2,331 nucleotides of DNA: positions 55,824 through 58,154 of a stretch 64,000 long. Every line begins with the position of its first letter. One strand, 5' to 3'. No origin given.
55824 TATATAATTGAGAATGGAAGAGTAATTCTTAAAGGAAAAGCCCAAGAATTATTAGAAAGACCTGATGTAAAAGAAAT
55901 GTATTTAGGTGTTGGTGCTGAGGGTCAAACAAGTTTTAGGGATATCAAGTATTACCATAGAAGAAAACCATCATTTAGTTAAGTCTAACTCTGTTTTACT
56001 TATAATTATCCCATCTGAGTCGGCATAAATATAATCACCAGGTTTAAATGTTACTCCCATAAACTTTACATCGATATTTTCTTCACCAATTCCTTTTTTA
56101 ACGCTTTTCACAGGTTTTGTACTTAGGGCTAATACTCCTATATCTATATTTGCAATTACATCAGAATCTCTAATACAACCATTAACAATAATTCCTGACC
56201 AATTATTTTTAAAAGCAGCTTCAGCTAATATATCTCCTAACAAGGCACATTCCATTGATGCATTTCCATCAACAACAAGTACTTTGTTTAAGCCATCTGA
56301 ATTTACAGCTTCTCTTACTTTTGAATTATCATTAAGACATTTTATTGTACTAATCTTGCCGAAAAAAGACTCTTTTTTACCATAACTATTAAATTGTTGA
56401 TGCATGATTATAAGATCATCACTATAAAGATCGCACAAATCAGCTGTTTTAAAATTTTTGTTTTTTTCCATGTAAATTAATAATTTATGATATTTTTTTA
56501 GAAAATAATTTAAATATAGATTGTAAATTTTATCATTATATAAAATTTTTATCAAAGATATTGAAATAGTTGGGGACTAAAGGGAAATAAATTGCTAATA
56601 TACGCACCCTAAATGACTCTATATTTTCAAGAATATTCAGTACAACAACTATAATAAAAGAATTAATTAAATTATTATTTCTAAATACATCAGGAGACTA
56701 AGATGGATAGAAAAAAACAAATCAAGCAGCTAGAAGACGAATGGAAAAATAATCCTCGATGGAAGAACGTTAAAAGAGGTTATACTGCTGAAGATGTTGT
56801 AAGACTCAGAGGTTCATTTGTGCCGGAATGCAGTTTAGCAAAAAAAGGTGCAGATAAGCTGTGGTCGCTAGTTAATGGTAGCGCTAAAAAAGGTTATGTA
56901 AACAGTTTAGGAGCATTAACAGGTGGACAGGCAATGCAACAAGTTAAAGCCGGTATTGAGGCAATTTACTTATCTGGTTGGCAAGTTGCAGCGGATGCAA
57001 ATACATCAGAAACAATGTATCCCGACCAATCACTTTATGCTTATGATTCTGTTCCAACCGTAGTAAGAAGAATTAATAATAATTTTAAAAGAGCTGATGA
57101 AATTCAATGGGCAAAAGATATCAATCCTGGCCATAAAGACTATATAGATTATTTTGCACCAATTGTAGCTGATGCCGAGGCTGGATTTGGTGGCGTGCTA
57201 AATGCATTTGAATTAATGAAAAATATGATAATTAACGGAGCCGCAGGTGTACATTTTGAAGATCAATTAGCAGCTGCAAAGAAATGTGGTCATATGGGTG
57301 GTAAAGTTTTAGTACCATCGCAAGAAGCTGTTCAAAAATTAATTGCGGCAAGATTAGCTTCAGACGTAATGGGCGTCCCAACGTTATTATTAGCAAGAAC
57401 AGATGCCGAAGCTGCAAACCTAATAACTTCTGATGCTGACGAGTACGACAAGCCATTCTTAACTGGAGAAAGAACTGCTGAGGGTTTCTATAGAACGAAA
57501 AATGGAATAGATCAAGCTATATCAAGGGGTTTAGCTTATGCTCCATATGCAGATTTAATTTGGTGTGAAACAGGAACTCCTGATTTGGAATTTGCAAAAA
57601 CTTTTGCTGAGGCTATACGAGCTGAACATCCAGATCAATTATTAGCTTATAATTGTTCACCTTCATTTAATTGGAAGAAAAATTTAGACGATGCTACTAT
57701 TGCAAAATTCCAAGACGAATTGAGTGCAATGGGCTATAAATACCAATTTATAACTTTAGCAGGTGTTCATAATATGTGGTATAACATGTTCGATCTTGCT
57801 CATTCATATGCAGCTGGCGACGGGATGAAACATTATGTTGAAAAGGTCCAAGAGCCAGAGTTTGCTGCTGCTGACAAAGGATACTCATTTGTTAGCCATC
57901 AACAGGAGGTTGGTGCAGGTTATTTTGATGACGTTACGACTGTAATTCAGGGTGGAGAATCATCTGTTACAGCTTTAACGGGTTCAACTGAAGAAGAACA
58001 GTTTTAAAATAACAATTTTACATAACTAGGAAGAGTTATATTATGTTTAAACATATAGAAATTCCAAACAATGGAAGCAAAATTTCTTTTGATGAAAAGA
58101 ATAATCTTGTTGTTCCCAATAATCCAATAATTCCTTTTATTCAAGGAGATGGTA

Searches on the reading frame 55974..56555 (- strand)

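Call 48: search_protein_families(library=ncbifam, proteins=[window:55974-56555:-], max_evalue=0.00001)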
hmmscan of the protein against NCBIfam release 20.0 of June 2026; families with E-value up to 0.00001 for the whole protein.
window:55974-56555:- (194 aa): 10 families
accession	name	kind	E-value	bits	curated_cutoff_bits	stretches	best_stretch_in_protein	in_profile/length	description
NF006875.0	PRK09372.1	equivalog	6.9e-66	220.9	136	1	34-191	2-159/161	ribonuclease E activity regulator RraA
TIGR01935.1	NOT-MenG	subfamily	1.8e-58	196.7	123.8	1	37-186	1-150/150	RraA family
NF009134.0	PRK12487.1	equivalog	5.2e-58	195.3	196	1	37-192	5-160/161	putative 4-hydroxy-4-methyl-2-oxoglutarate aldolase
TIGR02998.1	RraA_entero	equivalog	1.5e-48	164.9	241.25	1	35-192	3-160/161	ribonuclease E activity regulator RraA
NF004850.0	PRK06201.1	subfamily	3.4e-24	85.6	231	1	30-185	21-176/222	hypothetical protein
NF005442.0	PRK07028.1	equivalog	9.8e-20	70.5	593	1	59-185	258-384/430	bifunctional hexulose-6-phosphate synthase/ribonuclease regulator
NF006093.0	PRK08245.1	subfamily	3.6e-14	52.7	208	1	76-185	74-184/240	hypothetical protein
NF009399.0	PRK12764.1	equivalog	5.8e-13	48.7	444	1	82-188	339-446/501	fumarylacetoacetate hydrolase family protein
NF006731.0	PRK09262.1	equivalog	1.3e-12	47.7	179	1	61-188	52-180/229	4-carboxy-4-hydroxy-2-oxoadipate aldolase/oxaloacetate decarboxylase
TIGR02798.1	ligK_PcmE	equivalog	7.8e-10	38.7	304.5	1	83-186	69-172/222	4-carboxy-4-hydroxy-2-oxoadipate aldolase/oxaloacetate decarboxylase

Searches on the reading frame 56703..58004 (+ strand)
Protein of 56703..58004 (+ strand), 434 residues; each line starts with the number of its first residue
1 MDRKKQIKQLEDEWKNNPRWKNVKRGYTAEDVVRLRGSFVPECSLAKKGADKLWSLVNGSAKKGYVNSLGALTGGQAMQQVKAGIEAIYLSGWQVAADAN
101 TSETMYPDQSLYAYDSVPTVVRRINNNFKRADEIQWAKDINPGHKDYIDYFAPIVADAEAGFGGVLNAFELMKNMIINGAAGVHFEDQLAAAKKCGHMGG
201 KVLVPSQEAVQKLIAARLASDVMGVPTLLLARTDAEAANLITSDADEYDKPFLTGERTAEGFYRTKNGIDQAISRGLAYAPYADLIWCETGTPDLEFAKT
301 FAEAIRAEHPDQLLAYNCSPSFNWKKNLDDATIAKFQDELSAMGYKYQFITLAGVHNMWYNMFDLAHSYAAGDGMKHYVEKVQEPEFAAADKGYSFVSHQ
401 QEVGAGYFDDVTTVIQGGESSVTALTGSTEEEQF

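Call 48: search_protein_families(library=ncbifam, proteins=[window:56703-58004:+], max_evalue=0.00001)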
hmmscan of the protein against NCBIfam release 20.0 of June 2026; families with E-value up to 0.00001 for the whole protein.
window:56703-58004:+ (434 aa): 6 families
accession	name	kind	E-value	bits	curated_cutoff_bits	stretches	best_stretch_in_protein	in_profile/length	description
NF011645.0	PRK15063.1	equivalog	7.2e-235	779.6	562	1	2-434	5-428/430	isocitrate lyase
TIGR01346.1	isocit_lyase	equivalog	3.8e-198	659.2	275.9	2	8-255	2-254/527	isocitrate lyase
NF005074.0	PRK06498.1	equivalog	1.9e-45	155.5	446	3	4-241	5-269/531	isocitrate lyase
TIGR02317.1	prpB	equivalog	7.4e-28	97.5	354.4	1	153-239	75-158/285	methylisocitrate lyase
NF008455.0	PRK11320.1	equivalog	9.8e-22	77.5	353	1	153-241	82-167/295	methylisocitrate lyase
TIGR02319.1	CPEP_Pphonmut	equivalog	2.8e-09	36.6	420.05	1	152-236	78-159/294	carboxyvinyl-carboxyphosphonate phosphorylmutase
